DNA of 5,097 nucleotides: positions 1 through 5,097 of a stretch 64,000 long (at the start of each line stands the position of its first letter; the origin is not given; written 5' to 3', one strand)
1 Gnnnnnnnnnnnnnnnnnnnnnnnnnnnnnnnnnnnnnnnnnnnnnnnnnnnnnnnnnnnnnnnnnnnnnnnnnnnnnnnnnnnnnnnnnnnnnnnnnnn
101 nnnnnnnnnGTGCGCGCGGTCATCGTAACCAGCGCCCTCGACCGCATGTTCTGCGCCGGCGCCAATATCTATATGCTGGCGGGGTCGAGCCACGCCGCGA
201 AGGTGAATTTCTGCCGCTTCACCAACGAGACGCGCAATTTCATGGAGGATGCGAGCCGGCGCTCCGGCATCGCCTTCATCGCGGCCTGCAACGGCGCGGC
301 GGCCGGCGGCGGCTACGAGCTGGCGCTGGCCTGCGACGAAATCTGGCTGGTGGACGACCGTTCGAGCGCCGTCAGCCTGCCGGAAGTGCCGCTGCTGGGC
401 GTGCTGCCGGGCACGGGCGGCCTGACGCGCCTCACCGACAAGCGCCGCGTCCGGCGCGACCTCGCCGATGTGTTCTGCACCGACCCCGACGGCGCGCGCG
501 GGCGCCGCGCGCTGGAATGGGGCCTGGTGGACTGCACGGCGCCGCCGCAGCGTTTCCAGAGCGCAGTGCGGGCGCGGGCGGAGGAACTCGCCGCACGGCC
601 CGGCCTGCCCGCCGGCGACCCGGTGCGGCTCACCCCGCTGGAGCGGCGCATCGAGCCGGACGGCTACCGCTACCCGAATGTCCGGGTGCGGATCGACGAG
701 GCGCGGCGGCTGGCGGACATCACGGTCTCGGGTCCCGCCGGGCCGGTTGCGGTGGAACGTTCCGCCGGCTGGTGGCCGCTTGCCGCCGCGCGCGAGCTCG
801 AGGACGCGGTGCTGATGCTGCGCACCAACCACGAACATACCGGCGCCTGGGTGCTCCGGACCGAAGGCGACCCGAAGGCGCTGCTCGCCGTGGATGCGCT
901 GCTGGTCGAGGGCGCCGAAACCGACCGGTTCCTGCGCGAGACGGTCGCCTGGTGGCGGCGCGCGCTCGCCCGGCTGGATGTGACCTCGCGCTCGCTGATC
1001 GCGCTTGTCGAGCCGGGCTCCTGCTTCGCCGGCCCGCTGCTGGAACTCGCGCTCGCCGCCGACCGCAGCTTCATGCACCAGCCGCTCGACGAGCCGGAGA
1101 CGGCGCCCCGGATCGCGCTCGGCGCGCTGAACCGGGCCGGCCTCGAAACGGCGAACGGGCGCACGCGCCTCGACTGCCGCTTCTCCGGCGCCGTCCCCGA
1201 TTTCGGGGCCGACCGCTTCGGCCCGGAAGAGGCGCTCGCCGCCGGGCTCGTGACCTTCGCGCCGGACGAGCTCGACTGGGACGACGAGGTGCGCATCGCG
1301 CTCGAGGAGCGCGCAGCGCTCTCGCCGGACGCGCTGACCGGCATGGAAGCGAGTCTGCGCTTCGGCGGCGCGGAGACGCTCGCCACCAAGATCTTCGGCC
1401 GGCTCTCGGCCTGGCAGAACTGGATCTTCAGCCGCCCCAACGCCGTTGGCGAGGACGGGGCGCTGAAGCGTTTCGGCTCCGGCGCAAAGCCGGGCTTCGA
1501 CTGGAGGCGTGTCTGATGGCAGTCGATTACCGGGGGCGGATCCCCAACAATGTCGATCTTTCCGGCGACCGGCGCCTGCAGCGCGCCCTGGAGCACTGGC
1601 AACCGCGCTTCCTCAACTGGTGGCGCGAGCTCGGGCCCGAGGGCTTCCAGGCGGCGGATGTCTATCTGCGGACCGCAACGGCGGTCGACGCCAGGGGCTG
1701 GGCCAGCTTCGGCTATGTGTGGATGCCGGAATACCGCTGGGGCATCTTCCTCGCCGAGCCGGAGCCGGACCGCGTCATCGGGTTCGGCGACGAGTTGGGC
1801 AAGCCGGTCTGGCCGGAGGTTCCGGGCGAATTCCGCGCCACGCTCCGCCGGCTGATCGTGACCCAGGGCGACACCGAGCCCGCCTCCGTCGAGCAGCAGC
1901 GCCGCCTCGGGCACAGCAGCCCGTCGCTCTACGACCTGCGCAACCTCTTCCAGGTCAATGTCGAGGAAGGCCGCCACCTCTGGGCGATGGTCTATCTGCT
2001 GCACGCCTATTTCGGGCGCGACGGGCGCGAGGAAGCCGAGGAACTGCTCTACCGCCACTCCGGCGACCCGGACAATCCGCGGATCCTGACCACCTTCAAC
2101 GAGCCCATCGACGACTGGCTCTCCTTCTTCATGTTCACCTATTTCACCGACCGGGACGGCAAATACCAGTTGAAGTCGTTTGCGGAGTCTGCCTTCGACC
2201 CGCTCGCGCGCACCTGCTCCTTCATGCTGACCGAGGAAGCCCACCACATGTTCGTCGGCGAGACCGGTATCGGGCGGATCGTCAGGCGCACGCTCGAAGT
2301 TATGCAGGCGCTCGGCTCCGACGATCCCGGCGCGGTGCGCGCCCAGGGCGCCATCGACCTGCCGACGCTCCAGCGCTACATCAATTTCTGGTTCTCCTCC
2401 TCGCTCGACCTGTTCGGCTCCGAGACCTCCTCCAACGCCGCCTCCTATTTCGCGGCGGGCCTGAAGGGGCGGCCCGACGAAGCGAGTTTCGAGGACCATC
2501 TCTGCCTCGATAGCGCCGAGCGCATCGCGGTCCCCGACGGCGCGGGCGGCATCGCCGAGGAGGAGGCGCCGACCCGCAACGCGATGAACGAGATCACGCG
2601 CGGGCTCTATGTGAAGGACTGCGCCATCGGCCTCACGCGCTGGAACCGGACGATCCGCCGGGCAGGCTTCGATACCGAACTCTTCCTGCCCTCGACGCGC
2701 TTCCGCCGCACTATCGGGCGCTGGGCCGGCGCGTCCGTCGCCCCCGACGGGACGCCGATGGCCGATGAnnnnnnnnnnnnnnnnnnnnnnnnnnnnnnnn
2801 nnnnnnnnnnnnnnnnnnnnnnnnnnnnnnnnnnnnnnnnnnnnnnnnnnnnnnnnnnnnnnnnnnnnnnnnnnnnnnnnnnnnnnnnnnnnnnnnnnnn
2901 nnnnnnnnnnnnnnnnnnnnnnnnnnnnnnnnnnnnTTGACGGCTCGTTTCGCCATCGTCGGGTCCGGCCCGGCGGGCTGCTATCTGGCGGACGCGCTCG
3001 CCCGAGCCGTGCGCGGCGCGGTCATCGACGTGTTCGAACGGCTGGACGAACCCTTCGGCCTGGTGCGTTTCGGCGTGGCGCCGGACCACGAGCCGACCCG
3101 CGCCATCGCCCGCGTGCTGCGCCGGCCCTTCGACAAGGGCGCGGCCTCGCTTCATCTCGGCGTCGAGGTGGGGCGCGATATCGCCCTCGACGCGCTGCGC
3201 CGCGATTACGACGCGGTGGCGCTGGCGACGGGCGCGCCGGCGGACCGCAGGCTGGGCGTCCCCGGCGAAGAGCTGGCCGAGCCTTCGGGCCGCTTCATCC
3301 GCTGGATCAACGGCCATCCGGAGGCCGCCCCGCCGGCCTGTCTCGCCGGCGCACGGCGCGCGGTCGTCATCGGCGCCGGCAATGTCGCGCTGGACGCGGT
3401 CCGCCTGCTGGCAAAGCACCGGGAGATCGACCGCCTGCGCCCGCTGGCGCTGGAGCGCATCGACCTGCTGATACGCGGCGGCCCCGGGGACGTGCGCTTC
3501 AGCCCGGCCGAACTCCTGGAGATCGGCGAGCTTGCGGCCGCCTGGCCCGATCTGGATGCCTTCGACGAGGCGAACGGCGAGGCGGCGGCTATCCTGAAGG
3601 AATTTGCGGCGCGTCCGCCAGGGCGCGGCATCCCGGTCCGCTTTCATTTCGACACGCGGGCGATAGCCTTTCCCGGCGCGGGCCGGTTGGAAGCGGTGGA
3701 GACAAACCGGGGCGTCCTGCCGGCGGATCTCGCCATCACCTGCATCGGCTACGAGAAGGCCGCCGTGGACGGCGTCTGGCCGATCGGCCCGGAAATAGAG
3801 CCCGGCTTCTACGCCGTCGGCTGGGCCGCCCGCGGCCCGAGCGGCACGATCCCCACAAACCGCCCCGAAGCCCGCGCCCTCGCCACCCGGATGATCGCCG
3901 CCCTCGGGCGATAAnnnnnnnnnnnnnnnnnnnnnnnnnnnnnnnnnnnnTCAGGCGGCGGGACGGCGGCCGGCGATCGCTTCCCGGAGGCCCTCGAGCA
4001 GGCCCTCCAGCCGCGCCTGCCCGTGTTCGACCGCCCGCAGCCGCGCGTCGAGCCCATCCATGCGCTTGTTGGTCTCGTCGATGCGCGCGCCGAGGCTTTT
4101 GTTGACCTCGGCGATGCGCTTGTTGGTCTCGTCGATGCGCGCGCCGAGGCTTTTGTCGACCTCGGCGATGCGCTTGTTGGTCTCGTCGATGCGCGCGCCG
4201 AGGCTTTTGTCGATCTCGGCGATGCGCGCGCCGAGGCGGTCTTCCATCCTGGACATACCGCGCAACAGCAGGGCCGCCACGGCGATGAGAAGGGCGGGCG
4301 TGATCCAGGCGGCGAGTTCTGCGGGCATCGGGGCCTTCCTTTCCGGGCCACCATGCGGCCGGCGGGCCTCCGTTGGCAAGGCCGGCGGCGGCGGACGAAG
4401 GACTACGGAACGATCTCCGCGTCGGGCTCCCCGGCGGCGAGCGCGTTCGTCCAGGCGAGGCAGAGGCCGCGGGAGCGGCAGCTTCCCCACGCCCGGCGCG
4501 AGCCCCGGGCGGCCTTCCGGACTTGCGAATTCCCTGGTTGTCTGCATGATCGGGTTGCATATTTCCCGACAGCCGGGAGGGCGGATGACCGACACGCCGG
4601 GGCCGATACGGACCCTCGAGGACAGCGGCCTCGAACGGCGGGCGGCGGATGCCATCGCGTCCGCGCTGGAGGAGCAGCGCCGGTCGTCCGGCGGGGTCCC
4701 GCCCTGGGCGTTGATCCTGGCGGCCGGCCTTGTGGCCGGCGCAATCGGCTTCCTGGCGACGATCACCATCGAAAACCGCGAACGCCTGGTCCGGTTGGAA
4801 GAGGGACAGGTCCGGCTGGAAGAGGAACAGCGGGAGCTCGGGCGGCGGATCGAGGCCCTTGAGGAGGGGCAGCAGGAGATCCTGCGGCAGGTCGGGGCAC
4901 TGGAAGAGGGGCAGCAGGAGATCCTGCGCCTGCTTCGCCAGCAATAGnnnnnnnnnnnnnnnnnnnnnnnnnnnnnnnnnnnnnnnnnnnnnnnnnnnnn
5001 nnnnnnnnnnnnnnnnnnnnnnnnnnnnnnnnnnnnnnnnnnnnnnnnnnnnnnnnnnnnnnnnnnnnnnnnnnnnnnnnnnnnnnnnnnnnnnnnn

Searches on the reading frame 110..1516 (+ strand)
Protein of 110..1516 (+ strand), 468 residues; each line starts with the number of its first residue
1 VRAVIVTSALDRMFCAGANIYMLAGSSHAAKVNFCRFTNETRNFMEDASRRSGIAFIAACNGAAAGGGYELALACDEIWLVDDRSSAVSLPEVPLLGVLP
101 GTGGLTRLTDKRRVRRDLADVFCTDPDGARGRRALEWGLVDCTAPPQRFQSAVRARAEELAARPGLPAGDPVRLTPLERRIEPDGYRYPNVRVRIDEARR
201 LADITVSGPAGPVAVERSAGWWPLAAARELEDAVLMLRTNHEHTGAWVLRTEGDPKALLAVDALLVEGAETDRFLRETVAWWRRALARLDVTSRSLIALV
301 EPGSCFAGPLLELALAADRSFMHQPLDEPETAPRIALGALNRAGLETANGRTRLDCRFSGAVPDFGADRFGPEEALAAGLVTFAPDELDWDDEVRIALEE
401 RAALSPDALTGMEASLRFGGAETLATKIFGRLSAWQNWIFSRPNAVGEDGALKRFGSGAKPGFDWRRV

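Call 8: search_protein_families(library=pfam, proteins=[window:110-1516:+], max_evalue=0.01)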
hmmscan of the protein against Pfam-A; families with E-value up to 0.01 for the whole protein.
window:110-1516:+ (468 aa): 2 families
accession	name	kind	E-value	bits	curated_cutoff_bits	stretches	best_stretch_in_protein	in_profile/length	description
PF00378.25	ECH_1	-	8.2e-22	78.2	27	1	1-163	41-193/251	Enoyl-CoA hydratase/isomerase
PF16113.10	ECH_2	-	2.1e-05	24.6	27.2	1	2-146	37-174/335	Enoyl-CoA hydratase/isomerase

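Call 11: search_protein_families(library=ncbifam, proteins=[window:110-1516:+], max_evalue=0.01)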
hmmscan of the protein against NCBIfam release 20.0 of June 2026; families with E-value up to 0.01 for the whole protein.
window:110-1516:+ (468 aa): 56 families (the best 25 are shown)
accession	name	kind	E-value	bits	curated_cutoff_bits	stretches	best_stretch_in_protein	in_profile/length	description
TIGR03222.1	benzo_boxC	equivalog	1.3e-196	654.6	712.3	1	2-468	68-548/548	2,3-epoxybenzoyl-CoA dihydrolase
NF008363.0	PRK11154.1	equivalog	7.4e-22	77.2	869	1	1-158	52-203/708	fatty acid oxidation complex subunit alpha FadJ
TIGR02440.1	FadJ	equivalog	5.6e-17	61.3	968.45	1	2-159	48-201/699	fatty acid oxidation complex subunit alpha FadJ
TIGR02441.1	fa_ox_alpha_mit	equivalog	7.7e-17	60.6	964.65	1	2-142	60-194/737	fatty acid oxidation complex subunit alpha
NF005802.0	PRK07657.1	equivalog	8e-17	61.6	363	1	1-162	49-201/260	enoyl-CoA hydratase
NF005803.0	PRK07658.1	equivalog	4.1e-15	55.9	313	1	4-163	48-199/257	enoyl-CoA hydratase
NF042430.2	EnCoAhydt_DpgD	equivalog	1.1e-14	54.6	400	1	2-160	43-197/258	enoyl-CoA-hydratase DpgD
NF005700.0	PRK07511.1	subfamily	1.3e-14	54.4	274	1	2-164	49-204/260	enoyl-CoA hydratase family protein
NF046063.1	oxepin_alt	equivalog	1.9e-14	53.8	300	1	2-164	46-201/254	oxepin-CoA hydrolase, alternative type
NF002936.2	PRK03580.1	equivalog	9.9e-14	51.3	500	1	2-162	48-198/261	crotonobetainyl-CoA hydratase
NF006566.0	PRK09076.1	subfamily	1.6e-13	50.9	286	1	2-110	50-151/260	enoyl-CoA hydratase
NF051848.1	EnCoAHydtEchA19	equivalog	2.6e-13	50.1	400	1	2-163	46-200/258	enoyl-CoA hydratase EchA19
NF008727.0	PRK11730.1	equivalog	4.2e-13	48.5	870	1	2-153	53-197/717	fatty acid oxidation complex subunit alpha FadB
NF007239.0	PRK09674.1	equivalog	4.4e-13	49.3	371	1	4-161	51-197/257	2,3-dehydroadipyl-CoA hydratase PaaF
NF004840.0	PRK06190.1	equivalog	9.7e-13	48.3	253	1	2-162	50-200/260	enoyl-CoA hydratase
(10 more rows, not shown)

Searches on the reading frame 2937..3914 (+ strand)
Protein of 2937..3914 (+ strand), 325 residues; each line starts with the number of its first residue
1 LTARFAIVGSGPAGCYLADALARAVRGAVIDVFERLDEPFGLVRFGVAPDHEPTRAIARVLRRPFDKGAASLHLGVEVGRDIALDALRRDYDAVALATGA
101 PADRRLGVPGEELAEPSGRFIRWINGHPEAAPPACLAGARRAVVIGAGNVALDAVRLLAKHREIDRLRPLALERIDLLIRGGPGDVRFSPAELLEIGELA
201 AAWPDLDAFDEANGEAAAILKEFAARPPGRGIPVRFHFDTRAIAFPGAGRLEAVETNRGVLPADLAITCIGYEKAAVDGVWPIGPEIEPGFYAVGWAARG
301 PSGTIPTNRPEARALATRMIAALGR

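Call 8: search_protein_families(library=pfam, proteins=[window:2937-3914:+], max_evalue=0.01)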
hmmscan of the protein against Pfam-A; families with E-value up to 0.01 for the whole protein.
window:2937-3914:+ (325 aa): 4 families
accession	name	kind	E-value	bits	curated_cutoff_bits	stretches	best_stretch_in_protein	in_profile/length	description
PF07992.20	Pyr_redox_2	-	1.9e-10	41.1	26.1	1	5-161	3-164/291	Pyridine nucleotide-disulphide oxidoreductase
PF13450.12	NAD_binding_8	-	1.2e-07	32.3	21.9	1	7-50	1-42/68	NAD(P)-binding Rossmann-like domain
PF00070.33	Pyr_redox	-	0.00017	22.5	22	0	4-39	1-34/82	Pyridine nucleotide-disulphide oxidoreductase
PF13454.12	NAD_binding_9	-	0.00041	20.8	21.8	0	6-40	1-36/155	FAD-NAD(P)-binding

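Call 11: search_protein_families(library=ncbifam, proteins=[window:2937-3914:+], max_evalue=0.01)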
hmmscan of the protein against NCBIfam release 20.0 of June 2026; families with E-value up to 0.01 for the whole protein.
window:2937-3914:+ (325 aa): 17 families
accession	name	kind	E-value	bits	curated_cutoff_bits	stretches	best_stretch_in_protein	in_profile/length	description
NF009410.0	PRK12771.1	subfamily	3.6e-20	72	516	1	4-157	140-286/566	NAD(P)-binding protein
TIGR01318.1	gltD_gamma_fam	subfamily_domain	3.4e-19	68.8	482.95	1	3-157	142-300/467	glutamate synthase, small subunit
NF010590.0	PRK13984.1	equivalog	1.1e-18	66.8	946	1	4-164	290-448/611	putative oxidoreductase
TIGR01316.1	gltA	equivalog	1.4e-18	66.9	471.75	1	3-156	134-289/449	NADPH-dependent glutamate synthase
TIGR01317.1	GOGAT_sm_gam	subfamily_domain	2.7e-18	66.1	447.7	1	4-114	145-252/485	glutamate synthase small subunit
NF009454.0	PRK12814.1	equivalog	1.4e-17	63.3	916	1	4-156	195-340/657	putative NADPH-dependent glutamate synthase small subunit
NF009451.0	PRK12809.1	equivalog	1.1e-15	57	1154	1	4-157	312-469/639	formate-dependent uric acid utilization protein YgfT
NF009414.0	PRK12778.1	equivalog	1.5e-14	53.3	1103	1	4-157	433-588/752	bifunctional dihydroorotate dehydrogenase B NAD binding subunit/NADPH-dependent glutamate synthase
NF009408.0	PRK12769.1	equivalog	4.8e-14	51.4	1003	1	3-158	328-487/659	formate-dependent uric acid utilization protein AegA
NF009409.0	PRK12770.1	subfamily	9.3e-14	51.2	343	1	3-156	19-190/360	putative glutamate synthase subunit beta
NF009413.0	PRK12775.1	equivalog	8.5e-12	43.7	1895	1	4-157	432-589/1006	putative trifunctional 2-polyprenylphenol hydroxylase/glutamate synthase subunit beta/ferritin domain-containing protein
TIGR03315.1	Se_ygfK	equivalog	4.7e-11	40.9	835.3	1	4-158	539-685/1012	putative selenate reductase subunit YgfK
NF009415.0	PRK12779.1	equivalog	8.2e-08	30.6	1519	1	5-157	309-465/944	putative bifunctional glutamate synthase subunit beta/2-polyprenylphenol hydroxylase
NF045599.1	bili_reduct_long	exception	1.4e-06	26.8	750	1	4-111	383-485/641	bilirubin reductase, long form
TIGR03997.1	mycofact_OYE_2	equivalog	5.9e-06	25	793.15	1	4-104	381-477/645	mycofactocin system FadH/OYE family oxidoreductase 2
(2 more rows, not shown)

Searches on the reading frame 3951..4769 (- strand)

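Call 8: search_protein_families(library=pfam, proteins=[window:3951-4769:-], max_evalue=0.01)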
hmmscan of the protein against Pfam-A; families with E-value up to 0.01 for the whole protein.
window:3951-4769:- (272 aa): 5 families
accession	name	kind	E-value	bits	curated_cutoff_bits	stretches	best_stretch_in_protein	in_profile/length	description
PF06103.16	DUF948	-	0.0016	19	37.2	0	188-248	22-78/89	Bacterial protein of unknown function (DUF948)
PF01442.23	Apolipoprotein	-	0.002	18.3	90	1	176-263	17-106/190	Apolipoprotein A1/A4/E domain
PF23991.1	DUF7310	-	0.0038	18.1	40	0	212-248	22-57/83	Coiled-coil region of unknown function (DUF7310)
PF12001.13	DUF3496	-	0.004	18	23.3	0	203-226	42-65/109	Domain of unknown function (DUF3496)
PF06825.17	HSBP1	-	0.0057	16.9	28.6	0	217-244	16-43/51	Heat shock factor binding protein 1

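Call 10: search_protein_families(library=padloc, proteins=[window:3951-4769:-], max_evalue=0.01)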
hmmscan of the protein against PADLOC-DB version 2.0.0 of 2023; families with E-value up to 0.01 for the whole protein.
window:3951-4769:- (272 aa): 0 families

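Call 11: search_protein_families(library=ncbifam, proteins=[window:3951-4769:-], max_evalue=0.01)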
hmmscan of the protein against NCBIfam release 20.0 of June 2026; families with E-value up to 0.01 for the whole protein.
window:3951-4769:- (272 aa): 2 families
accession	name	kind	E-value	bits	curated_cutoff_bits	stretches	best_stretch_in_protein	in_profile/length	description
NF033481.2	auto_Ata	exception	3.2e-05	21.4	2500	1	183-243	986-1046/1862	trimeric autotransporter adhesin Ata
TIGR02680.1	TIGR02680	hypoth_equivalog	0.0065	14.3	462.85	1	191-259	905-969/1356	TIGR02680 family protein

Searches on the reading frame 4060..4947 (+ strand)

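Call 8: search_protein_families(library=pfam, proteins=[window:4060-4947:+], max_evalue=0.01)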
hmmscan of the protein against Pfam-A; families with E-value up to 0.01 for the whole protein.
window:4060-4947:+ (295 aa): 0 families

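Call 10: search_protein_families(library=padloc, proteins=[window:4060-4947:+], max_evalue=0.01)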
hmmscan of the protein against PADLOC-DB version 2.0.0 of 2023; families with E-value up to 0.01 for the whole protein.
window:4060-4947:+ (295 aa): 0 families

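Call 11: search_protein_families(library=ncbifam, proteins=[window:4060-4947:+], max_evalue=0.01)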
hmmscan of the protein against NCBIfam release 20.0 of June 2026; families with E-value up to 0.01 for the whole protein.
window:4060-4947:+ (295 aa): 1 family
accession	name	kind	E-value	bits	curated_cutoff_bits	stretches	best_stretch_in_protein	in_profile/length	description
NF008568.0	PRK11519.1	equivalog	0.0072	14.5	1068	1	248-295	346-393/720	tyrosine-protein kinase Wzc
